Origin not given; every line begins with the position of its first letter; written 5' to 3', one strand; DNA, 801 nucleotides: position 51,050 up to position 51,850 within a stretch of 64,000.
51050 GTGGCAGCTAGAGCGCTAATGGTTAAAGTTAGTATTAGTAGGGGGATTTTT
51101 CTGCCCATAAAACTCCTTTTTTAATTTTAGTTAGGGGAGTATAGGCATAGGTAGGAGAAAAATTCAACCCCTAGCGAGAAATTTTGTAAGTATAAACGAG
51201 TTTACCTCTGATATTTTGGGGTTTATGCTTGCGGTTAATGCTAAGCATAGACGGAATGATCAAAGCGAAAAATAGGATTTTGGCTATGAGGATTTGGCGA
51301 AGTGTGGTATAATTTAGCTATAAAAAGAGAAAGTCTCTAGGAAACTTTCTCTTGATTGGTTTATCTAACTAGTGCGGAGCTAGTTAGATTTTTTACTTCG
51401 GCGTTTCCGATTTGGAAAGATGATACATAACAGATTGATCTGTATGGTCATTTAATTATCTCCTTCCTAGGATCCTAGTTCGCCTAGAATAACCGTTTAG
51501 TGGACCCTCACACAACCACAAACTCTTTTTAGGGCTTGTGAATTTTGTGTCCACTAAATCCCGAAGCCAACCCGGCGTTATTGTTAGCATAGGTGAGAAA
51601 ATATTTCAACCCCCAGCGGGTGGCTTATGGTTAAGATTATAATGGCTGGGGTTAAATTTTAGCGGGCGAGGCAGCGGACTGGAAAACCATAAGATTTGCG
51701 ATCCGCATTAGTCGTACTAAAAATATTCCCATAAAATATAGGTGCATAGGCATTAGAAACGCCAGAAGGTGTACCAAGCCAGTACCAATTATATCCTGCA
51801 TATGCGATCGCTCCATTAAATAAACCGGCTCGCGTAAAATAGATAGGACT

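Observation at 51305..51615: Type I TA-like locus, copy 2 (inverted, 29 kb away), with conserved peptide and conserved CUCUAGGA loop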

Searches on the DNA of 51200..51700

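Call 11: search_rna_families(source=window, start=51200, end=51700, threshold=evalue, max_evalue=10)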
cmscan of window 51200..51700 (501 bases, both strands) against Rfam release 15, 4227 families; matches with E-value up to 10: 1.
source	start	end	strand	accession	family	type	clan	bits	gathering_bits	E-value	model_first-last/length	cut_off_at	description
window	51509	51549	-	RF00855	mir-254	Gene; miRNA;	-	18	70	0.63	1-63/63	no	mir-254 microRNA precursor family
